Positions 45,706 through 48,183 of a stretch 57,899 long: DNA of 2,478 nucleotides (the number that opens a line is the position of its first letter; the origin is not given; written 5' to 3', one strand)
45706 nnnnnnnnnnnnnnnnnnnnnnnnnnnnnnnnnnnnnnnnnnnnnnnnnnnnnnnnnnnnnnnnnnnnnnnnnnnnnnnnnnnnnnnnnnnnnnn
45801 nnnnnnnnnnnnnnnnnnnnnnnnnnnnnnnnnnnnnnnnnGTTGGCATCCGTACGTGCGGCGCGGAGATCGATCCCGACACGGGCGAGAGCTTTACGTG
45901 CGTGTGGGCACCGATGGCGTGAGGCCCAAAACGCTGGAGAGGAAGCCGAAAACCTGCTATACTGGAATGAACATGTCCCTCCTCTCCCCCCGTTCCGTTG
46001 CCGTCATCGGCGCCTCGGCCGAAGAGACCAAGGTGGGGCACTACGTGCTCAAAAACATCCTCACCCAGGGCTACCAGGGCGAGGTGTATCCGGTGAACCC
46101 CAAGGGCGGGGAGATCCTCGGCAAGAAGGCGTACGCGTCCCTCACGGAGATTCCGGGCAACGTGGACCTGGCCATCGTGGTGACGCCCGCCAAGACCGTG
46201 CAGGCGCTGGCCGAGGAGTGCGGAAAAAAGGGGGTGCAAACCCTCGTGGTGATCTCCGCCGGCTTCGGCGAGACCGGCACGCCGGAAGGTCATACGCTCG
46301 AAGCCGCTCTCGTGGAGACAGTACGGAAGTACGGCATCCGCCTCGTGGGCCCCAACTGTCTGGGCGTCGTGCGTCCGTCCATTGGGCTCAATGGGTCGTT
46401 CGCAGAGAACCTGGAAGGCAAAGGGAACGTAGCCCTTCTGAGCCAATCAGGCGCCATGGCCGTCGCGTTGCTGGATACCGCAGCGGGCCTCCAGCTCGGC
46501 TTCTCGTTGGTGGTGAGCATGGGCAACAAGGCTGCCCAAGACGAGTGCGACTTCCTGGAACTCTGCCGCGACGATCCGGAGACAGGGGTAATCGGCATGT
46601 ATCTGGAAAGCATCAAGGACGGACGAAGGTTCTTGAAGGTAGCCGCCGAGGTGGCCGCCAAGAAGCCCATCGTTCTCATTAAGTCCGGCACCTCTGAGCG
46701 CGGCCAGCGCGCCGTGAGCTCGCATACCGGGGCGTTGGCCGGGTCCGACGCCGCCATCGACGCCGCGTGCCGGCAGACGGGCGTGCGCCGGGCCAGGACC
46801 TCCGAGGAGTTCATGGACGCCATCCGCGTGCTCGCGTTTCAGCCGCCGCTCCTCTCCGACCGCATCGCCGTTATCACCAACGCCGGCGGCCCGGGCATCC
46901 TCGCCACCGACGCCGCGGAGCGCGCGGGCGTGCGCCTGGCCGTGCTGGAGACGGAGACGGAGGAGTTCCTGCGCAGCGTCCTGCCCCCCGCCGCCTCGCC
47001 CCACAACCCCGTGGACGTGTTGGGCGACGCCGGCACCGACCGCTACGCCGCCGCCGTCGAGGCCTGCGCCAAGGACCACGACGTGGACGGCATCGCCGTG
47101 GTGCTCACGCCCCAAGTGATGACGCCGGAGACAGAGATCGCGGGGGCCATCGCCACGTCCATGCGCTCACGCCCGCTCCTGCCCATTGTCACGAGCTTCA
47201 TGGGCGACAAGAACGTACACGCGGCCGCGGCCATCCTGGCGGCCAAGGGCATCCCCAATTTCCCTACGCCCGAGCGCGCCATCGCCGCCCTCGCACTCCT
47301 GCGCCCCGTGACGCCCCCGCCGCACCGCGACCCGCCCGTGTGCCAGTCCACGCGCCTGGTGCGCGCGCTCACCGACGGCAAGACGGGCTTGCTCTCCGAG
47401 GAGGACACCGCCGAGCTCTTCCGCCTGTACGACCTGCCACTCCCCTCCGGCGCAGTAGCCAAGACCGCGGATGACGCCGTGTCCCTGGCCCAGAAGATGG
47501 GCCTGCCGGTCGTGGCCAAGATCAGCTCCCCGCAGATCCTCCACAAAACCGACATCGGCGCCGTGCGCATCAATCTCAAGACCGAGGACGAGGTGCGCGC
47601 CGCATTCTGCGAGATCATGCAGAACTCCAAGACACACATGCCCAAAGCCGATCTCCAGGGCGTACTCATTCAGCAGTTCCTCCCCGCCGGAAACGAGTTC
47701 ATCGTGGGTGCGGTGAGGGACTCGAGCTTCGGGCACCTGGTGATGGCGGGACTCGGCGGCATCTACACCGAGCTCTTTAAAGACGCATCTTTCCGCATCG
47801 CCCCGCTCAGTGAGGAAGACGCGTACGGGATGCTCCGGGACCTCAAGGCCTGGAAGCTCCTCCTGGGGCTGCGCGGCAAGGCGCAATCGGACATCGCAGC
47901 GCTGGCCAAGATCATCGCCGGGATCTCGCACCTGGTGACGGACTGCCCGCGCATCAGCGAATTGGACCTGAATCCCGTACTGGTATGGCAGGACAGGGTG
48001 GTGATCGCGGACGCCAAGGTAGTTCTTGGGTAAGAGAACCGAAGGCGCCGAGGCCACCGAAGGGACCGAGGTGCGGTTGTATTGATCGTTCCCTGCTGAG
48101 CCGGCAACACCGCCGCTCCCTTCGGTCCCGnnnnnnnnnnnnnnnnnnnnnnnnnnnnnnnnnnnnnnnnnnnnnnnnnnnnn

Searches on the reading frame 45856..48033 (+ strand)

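Call 13: search_protein_families(library=pfam, proteins=[window:45856-48033:+], max_evalue=0.01)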
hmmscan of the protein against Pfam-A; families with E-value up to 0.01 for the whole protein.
window:45856-48033:+ (725 aa): 6 families
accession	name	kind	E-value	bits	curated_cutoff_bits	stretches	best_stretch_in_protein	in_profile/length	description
PF13549.11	ATP-grasp_5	-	8.6e-73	244.8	27.6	1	509-724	6-221/221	ATP-grasp domain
PF13607.11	Succ_CoA_lig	-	3.4e-52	176.3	27.4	1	189-326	1-138/138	Succinyl-CoA ligase like flavodoxin domain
PF13380.12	CoA_binding_2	-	3.8e-28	98.7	22.8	1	46-172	1-114/116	CoA binding domain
PF02629.25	CoA_binding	-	1.1e-15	58.6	22.3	1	46-136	4-97/97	CoA binding domain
PF19045.5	Ligase_CoA_2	-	1.9e-13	51.2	23.7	1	338-479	2-148/162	Ligase-CoA domain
PF18130.6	ATPgrasp_N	-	0.0029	18.6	27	1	352-416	2-62/81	ATP-grasp N-terminal domain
